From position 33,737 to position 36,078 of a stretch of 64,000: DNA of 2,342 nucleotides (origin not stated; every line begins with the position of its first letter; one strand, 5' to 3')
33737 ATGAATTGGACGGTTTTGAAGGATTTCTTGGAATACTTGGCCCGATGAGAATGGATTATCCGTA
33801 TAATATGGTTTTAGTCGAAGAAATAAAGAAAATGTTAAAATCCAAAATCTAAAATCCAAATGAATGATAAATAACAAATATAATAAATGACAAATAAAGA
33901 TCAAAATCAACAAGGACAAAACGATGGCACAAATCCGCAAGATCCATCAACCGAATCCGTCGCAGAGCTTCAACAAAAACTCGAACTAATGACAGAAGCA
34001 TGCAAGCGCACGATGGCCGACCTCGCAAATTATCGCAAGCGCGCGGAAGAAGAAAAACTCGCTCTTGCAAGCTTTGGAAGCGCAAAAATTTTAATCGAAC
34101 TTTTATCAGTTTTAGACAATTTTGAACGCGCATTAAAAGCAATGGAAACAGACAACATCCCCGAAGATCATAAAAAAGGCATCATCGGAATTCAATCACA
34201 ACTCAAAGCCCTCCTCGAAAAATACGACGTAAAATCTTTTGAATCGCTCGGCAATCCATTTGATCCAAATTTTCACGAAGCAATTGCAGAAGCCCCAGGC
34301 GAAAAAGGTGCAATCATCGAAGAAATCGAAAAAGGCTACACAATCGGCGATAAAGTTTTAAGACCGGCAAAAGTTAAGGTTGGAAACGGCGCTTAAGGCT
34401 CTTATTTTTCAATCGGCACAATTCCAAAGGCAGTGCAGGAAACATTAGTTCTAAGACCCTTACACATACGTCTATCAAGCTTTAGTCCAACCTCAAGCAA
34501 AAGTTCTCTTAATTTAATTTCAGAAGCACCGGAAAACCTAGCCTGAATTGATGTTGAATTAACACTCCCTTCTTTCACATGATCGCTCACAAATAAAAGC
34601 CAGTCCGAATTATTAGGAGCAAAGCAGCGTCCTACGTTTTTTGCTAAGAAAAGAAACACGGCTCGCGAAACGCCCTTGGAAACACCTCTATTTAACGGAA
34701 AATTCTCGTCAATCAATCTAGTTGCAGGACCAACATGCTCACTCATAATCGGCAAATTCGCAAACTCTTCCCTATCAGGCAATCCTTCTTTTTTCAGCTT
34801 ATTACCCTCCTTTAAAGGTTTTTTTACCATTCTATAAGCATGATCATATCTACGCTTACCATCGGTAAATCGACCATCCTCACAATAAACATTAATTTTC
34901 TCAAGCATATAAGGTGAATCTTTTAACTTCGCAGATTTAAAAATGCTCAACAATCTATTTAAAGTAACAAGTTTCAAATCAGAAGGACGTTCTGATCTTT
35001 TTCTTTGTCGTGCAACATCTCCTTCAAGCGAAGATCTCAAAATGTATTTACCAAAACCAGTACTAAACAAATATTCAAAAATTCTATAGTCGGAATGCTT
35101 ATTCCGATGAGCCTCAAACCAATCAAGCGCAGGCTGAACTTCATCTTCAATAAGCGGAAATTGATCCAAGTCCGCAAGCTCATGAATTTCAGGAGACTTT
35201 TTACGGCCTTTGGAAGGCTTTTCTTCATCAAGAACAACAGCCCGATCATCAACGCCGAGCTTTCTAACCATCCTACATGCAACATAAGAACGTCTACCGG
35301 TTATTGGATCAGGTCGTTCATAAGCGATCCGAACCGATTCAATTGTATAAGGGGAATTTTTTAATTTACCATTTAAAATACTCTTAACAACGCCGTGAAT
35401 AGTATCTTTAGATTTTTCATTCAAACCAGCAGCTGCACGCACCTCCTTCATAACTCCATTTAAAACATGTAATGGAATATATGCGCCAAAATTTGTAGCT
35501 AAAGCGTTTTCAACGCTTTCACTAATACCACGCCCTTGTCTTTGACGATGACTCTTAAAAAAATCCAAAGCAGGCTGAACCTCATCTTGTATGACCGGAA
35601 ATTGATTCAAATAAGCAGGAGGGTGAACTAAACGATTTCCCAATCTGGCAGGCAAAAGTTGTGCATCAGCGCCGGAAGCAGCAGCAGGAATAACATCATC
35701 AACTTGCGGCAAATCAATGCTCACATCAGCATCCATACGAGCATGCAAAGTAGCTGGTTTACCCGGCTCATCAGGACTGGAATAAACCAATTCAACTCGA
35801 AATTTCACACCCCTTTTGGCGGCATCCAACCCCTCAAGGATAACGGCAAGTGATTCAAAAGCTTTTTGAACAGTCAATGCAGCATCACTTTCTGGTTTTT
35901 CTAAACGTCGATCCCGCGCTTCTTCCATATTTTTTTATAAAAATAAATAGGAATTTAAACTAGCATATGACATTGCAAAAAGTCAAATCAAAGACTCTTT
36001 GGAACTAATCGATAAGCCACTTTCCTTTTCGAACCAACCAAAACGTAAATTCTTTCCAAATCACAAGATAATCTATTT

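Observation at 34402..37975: Four-gene paralog cluster of tandem winged-helix-like module proteins inserted between grpE and dnaK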

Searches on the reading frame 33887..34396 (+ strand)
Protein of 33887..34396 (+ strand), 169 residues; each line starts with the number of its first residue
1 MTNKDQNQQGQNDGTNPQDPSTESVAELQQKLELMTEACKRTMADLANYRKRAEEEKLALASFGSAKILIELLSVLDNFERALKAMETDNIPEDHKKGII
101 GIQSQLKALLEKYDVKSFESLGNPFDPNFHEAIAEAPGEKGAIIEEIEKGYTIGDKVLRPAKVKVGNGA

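Call 63: find_related_loci(query=window:33887-34396:+, collection=metagenome_contigs, flank=8000)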
Query window:33887-34396:+ (169 aa) in metagenome_contigs; peptide patterns used: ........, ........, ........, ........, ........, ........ (x = any residue, [..] = any of these).
600 stretches matched a pattern (row limit reached: there are more); 452 encode a relative of the query (tblastn E <= 1e-3); the best 80 are kept; 80 distinct loci.
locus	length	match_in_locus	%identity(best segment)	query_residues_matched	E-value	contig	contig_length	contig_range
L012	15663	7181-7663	58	8-168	6e-58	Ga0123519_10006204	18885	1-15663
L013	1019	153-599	46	18-168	2e-38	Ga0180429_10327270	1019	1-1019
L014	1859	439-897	41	16-165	2e-33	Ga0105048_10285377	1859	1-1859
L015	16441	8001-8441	42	23-167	2e-33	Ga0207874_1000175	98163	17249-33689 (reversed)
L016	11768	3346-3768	42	25-165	2e-32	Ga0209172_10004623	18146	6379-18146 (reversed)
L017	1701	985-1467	38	9-167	2e-32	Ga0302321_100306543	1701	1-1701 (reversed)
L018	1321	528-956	42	28-168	7e-33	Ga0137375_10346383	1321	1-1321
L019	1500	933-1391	41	15-165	2e-32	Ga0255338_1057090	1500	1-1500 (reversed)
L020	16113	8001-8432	42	24-165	6e-32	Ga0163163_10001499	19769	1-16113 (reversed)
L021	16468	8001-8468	40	12-165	5e-32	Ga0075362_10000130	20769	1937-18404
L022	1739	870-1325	40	16-165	9e-32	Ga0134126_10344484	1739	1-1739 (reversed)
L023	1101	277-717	41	20-165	1e-32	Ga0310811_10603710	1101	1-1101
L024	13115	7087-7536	40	15-165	2e-31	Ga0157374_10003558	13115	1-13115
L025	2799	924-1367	39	20-165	3e-31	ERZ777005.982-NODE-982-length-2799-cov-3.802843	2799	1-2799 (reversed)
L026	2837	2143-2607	38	11-165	5e-31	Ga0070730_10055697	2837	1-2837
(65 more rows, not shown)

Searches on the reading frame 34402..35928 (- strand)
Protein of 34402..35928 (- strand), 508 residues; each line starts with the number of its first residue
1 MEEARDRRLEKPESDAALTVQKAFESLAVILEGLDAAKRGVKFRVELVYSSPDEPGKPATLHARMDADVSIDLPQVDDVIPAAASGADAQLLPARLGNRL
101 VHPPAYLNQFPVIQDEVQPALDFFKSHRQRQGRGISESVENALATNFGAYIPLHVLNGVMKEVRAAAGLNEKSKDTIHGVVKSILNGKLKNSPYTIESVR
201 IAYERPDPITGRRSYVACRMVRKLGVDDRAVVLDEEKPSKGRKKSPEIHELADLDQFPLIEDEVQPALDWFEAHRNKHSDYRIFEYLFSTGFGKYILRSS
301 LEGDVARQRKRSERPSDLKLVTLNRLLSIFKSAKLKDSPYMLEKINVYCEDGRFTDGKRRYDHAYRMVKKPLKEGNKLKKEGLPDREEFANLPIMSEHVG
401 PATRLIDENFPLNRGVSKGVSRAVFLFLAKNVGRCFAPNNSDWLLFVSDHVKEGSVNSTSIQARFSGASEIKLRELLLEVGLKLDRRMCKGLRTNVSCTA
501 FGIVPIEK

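Call 3: search_protein_families(library=pfam, proteins=[window:34402-35928:-], max_evalue=1)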
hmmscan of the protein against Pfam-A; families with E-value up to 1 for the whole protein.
window:34402-35928:- (508 aa): 1 family
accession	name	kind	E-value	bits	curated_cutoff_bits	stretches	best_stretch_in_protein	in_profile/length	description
PF07341.16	DUF1473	-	0.24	11.6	25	0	226-287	62-125/163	Protein of unknown function (DUF1473)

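Call 4: search_protein_families(library=phrogs, proteins=[window:34402-35928:-], max_evalue=1)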
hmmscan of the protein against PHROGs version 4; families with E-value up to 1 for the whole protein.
window:34402-35928:- (508 aa): 0 families

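Call 7: find_homologous_proteins(query=window:34402-35928:-, max_evalue=0.01)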
Query window:34402-35928:- (508 aa): 3 proteins with E <= 0.01 among 8000 candidates.
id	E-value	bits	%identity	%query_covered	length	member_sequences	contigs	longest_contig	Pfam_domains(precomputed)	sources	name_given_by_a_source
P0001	0.0e+0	1138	100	100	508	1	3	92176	-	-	-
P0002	2.8e-181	622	59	100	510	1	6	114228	-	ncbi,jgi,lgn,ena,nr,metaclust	ncbi:MAG: hypothetical protein UT33_C0007G0073 [Candidatus Peregrinibacteria bacterium GW2011_GWC2_3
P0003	4.5e-178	611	64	88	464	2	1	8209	-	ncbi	ncbi:MAG: hypothetical protein WCT36_02770, partial [Candidatus Gracilibacteria bacterium]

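Call 9: find_encoding_contigs(protein=P0002, flank=10000, max_places=4)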
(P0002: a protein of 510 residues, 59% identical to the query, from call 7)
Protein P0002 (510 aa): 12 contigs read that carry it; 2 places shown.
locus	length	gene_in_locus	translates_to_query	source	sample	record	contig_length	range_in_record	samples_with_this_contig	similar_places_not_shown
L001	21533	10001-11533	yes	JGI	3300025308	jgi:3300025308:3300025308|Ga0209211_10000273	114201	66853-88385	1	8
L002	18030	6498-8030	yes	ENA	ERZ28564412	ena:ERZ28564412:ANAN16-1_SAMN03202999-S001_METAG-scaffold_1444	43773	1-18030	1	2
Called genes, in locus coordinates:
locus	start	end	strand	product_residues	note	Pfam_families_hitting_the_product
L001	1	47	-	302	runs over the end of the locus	-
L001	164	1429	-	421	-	PF02403:Seryl_tRNA_N, PF00587:tRNA-synt_2b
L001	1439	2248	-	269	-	-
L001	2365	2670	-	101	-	-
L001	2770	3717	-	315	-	-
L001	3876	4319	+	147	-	-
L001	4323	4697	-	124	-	-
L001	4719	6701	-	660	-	PF00012:HSP70, PF06723:MreB_Mbl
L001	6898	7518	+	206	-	-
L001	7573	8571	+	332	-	PF13384:HTH_23 (faint), PF13936:HTH_38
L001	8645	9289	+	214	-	-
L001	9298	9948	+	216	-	-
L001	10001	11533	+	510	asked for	-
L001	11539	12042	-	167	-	PF01025:GrpE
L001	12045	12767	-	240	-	PF08220:HTH_DeoR (weak), PF01628:HrcA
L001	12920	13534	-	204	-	-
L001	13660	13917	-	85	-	-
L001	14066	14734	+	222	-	-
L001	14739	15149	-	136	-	-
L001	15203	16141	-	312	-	PF01795:Methyltransf_5, PF08704:GCD14 (weak), PF13847:Methyltransf_31 (faint)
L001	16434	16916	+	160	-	PF06695:Sm_multidrug_ex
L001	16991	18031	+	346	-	-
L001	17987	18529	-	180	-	PF01300:Sua5_yciO_yrdC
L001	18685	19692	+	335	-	PF00044:Gp_dh_N, PF02800:Gp_dh_C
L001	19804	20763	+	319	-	PF01791:DeoC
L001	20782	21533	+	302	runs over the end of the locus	PF00316:FBPase, PF18913:FBPase_C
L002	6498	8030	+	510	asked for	-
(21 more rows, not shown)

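Call 10: find_encoding_contigs(protein=P0003, flank=10000, max_places=3)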
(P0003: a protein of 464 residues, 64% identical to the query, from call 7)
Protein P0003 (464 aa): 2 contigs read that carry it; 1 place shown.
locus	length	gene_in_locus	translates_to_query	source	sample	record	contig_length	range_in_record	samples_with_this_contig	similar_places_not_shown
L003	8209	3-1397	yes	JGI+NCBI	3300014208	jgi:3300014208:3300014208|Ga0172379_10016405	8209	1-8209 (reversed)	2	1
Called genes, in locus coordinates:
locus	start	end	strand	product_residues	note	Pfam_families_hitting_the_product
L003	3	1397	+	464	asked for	?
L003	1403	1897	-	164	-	PF01025:GrpE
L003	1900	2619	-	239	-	PF08220:HTH_DeoR (weak), PF01628:HrcA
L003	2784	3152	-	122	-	-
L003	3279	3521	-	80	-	-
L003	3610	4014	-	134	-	-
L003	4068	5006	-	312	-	PF01795:Methyltransf_5, PF08704:GCD14 (weak), PF13847:Methyltransf_31 (faint)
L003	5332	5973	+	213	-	PF00702:Hydrolase, PF13419:HAD_2, PF13242:Hydrolase_like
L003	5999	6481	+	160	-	PF06695:Sm_multidrug_ex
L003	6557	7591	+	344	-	-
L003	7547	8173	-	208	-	PF01300:Sua5_yciO_yrdC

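Call 56: find_related_loci(query=A4, collection=genome_contigs, flank=10000)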
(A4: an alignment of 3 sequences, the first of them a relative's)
Query A4 (508 aa) in genome_contigs; peptide patterns used: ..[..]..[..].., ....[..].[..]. (x = any residue, [..] = any of these).
133 stretches matched a pattern; 2 encode a relative of the query (tblastn E <= 1e-3); 2 distinct loci.
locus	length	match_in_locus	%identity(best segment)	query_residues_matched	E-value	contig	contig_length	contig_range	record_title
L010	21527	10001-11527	59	3-508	0e+0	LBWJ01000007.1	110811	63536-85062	MAG: Candidatus Peregrinibacteria bacterium GW2011_GWC2_39_14 UT33_C0007, whole genome shotgun sequence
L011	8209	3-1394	64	62-508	0e+0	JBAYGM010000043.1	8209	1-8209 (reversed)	MAG: Candidatus Gracilibacteria bacterium isolate SO_2016_GW1_125 scaffold16405_OW334_2016, whole genome shotgun sequenc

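Call 57: find_related_loci(query=A4, collection=viral_contigs, flank=5000)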
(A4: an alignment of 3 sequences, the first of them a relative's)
Query A4 (508 aa) in viral_contigs; peptide patterns used: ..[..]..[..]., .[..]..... (x = any residue, [..] = any of these).
97 stretches matched a pattern, but none encodes a relative of the query by tblastn (E <= 1e-3).

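Call 68: search_protein_families(library=padloc, proteins=[window:34402-35928:-], max_evalue=0.1)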
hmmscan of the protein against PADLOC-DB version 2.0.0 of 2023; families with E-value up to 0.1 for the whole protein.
window:34402-35928:- (508 aa): 0 families

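Call 69: search_protein_families(library=ncbifam, proteins=[window:34402-35928:-], max_evalue=0.1)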
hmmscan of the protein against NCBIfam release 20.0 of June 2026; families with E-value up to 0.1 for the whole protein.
window:34402-35928:- (508 aa): 0 families

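Call 84: search_dna_similar(query=window:34402-35928:-, collection=phages, mode=protein, max_evalue=0.01, max_rows=10)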
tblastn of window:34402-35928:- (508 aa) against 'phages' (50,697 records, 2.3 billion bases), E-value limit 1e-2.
No match.

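Call 85: search_dna_similar(query=window:34402-35928:-, collection=plasmids, mode=protein, max_evalue=0.01, max_rows=10)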
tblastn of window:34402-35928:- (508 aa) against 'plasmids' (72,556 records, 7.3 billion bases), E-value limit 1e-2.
No match.
